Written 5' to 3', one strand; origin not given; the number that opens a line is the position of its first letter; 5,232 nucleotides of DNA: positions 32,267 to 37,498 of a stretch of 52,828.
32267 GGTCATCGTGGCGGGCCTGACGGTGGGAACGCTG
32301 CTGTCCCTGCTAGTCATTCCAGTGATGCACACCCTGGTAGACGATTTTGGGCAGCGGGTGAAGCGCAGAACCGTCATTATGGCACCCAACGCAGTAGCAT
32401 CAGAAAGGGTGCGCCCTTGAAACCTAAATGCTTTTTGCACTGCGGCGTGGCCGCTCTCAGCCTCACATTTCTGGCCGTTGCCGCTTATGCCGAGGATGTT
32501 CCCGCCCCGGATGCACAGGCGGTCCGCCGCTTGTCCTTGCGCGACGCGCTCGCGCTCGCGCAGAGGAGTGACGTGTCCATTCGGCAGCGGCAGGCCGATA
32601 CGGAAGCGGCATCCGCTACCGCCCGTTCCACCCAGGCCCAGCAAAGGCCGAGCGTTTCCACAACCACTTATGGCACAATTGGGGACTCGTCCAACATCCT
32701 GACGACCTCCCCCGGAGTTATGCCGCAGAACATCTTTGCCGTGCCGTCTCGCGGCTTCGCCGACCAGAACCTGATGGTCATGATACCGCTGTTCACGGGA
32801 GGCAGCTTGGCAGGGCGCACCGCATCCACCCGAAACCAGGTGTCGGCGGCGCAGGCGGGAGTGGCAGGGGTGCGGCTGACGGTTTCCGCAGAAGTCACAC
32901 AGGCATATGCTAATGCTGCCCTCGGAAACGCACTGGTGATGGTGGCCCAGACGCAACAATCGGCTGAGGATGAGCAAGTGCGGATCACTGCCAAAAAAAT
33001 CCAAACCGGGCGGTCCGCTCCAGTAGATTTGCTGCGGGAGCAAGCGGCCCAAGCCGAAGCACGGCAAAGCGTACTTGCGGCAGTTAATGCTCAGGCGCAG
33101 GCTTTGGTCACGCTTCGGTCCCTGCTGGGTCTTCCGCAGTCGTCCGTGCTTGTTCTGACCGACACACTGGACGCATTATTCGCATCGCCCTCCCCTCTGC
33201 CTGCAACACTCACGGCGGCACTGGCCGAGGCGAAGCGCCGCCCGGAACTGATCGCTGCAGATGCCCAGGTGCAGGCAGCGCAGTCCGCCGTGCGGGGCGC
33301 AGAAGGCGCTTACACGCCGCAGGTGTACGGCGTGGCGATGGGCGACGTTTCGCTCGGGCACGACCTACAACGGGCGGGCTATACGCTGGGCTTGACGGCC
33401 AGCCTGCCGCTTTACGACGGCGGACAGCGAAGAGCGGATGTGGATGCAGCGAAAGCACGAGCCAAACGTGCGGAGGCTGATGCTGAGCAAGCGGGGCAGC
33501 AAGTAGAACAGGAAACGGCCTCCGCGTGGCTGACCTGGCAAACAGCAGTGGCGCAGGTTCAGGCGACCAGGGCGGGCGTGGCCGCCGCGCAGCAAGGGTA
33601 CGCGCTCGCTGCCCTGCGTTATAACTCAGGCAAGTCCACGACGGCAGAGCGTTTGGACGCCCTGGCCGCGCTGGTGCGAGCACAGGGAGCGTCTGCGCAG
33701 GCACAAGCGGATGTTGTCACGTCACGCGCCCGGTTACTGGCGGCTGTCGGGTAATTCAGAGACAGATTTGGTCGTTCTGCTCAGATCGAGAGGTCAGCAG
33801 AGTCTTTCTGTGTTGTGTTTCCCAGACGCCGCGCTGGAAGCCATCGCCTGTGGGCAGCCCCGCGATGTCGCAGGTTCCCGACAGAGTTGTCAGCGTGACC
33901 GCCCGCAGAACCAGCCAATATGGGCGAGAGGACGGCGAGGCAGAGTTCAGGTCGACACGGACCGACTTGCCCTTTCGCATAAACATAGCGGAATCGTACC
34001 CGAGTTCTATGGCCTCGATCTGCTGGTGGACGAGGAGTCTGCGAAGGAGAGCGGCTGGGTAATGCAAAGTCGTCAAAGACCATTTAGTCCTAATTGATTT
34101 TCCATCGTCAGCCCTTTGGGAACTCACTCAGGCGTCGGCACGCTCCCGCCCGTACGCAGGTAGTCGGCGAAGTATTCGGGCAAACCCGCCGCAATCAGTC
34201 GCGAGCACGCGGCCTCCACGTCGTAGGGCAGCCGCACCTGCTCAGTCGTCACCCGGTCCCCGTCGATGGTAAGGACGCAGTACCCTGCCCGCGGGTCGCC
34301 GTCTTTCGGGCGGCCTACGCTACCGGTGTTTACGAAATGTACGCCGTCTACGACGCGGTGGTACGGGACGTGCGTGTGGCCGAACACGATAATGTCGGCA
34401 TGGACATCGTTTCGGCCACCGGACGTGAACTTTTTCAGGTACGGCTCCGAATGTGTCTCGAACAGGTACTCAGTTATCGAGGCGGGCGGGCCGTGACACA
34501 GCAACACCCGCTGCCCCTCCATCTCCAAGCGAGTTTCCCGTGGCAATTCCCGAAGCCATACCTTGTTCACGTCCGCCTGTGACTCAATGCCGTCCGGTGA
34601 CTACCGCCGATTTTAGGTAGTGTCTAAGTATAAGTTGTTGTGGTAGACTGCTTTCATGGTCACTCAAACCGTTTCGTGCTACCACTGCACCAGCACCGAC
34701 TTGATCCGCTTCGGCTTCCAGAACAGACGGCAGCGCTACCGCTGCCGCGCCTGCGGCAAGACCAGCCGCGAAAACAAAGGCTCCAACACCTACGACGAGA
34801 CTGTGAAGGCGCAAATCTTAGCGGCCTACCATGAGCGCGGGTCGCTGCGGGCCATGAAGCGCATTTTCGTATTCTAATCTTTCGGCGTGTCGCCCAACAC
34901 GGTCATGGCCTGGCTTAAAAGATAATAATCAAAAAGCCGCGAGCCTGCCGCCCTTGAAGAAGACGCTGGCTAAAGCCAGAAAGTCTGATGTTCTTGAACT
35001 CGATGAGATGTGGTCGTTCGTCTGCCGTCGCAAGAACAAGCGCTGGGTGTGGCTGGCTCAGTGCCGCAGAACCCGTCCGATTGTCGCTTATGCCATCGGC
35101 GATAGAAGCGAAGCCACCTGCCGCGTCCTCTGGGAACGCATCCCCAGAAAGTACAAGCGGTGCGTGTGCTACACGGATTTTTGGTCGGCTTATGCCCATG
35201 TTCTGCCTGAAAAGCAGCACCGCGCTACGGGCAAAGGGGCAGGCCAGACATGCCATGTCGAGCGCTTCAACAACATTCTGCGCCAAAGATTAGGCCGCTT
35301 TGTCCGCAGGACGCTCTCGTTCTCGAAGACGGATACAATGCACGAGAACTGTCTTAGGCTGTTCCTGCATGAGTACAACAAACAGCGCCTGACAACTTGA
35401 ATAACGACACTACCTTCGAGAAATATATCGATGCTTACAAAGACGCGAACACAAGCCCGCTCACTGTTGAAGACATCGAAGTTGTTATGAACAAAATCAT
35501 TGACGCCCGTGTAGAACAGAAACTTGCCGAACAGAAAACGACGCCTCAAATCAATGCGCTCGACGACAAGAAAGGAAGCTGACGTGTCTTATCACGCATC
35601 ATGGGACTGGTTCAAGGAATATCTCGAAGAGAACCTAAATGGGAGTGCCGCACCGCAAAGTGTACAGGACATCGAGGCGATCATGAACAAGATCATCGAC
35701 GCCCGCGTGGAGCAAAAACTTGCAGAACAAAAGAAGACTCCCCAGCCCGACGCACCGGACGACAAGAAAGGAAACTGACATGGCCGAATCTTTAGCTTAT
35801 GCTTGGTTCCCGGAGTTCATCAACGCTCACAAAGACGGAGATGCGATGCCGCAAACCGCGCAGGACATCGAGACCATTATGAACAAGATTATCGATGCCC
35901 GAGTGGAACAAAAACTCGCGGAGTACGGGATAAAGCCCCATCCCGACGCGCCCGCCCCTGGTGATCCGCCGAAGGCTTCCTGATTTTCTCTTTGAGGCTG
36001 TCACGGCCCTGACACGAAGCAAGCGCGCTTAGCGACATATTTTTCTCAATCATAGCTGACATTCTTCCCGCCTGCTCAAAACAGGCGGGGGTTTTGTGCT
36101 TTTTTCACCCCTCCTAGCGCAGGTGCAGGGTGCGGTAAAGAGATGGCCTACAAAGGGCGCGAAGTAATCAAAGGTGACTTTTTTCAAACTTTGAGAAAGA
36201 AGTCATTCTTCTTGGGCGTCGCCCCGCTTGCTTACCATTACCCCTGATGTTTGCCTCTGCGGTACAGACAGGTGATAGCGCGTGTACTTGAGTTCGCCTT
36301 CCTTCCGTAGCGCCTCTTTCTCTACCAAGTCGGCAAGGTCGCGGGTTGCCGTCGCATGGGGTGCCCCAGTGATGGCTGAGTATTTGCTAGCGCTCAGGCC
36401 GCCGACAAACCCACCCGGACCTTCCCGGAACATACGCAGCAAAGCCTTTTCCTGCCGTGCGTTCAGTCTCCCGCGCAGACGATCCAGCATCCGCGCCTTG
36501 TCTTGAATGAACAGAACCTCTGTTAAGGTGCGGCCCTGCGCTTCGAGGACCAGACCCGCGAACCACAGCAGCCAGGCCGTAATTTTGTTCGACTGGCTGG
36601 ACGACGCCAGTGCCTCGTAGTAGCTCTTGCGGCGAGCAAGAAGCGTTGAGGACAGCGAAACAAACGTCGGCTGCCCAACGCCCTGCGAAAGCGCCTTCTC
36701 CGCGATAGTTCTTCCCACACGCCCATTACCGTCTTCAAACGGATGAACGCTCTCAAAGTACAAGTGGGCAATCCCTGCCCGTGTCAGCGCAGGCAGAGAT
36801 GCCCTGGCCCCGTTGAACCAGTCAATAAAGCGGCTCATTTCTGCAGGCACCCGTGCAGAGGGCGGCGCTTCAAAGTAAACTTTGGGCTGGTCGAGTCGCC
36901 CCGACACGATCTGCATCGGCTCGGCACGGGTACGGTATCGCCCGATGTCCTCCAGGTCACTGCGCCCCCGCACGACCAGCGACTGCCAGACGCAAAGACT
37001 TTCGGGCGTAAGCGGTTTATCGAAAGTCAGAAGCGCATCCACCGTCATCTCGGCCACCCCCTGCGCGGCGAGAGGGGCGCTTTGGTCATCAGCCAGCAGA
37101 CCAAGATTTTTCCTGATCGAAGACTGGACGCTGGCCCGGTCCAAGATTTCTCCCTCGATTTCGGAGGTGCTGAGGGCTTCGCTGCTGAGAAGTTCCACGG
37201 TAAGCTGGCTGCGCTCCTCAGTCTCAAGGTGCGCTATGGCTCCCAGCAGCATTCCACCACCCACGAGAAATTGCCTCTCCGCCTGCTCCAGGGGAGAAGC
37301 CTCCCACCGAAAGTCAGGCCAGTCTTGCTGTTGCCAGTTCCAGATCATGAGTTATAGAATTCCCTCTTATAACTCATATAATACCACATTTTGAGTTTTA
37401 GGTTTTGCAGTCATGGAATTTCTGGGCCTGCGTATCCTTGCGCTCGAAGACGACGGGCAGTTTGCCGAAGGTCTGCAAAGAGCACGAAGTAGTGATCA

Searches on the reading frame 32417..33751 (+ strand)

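Call 12: search_protein_families(library=pfam, proteins=[window:32417-33751:+], max_evalue=0.001)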
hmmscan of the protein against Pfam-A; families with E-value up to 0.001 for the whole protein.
window:32417-33751:+ (445 aa): 1 family
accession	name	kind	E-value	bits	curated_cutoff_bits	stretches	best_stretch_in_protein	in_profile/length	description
PF02321.23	OEP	-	7.3e-46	156.8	22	2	268-445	4-187/187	Outer membrane efflux protein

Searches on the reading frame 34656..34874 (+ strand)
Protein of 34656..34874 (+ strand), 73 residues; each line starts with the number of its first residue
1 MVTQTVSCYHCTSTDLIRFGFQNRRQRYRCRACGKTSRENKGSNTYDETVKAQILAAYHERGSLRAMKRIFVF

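Call 103: search_protein_families(library=pfam, proteins=[window:34656-34874:+], max_evalue=0.01)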
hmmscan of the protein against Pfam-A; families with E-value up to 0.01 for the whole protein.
window:34656-34874:+ (73 aa): 1 family
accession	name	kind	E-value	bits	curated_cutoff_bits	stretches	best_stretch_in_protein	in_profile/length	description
PF03811.18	Zn_ribbon_InsA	-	7.7e-06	26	26.1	1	1-33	1-34/35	InsA N-terminal domain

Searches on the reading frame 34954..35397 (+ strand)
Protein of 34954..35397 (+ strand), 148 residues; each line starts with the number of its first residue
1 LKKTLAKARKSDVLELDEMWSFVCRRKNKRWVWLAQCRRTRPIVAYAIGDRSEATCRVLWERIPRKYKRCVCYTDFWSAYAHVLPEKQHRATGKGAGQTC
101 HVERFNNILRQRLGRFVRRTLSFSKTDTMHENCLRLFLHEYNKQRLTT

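Call 103: search_protein_families(library=pfam, proteins=[window:34954-35397:+], max_evalue=0.01)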
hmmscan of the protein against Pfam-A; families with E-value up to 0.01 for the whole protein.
window:34954-35397:+ (148 aa): 1 family
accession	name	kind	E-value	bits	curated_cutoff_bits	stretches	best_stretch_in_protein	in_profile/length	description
PF03400.19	DDE_Tnp_IS1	-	6.9e-23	81.9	24.1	1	15-139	6-126/131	IS1 transposase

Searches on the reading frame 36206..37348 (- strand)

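Call 12: search_protein_families(library=pfam, proteins=[window:36206-37348:-], max_evalue=0.001)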
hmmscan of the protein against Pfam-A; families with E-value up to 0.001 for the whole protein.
window:36206-37348:- (381 aa): 2 families
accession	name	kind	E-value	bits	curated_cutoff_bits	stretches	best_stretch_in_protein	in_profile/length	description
PF13776.11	DUF4172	-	1.3e-28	99.6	25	1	3-84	1-82/82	Domain of unknown function (DUF4172)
PF02661.23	Fic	-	4.3e-15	56.8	24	1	112-218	1-91/93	Fic/DOC family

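Call 30: search_protein_families(library=padloc, proteins=[window:36206-37348:-], max_evalue=0.001)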
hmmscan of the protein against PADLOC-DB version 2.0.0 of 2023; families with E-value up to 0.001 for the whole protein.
window:36206-37348:- (381 aa): 6 families
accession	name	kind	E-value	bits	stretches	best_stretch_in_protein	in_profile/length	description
PDLC03963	SoFic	-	3.9e-40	136.3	1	47-351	50-344/361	-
PDLC04966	PDC-S24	-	3.4e-15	53.9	1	110-253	229-371/497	-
PDLC04836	PDC-S04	-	4.6e-12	43.6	1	105-254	81-216/244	-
PDLC04837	PDC-S04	-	1.9e-10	38.4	1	108-253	80-211/234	-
PDLC04840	PDC-S04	-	3e-08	31.7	1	159-228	109-182/227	-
PDLC04839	PDC-S04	-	1.7e-05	22.6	1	191-253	130-189/205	-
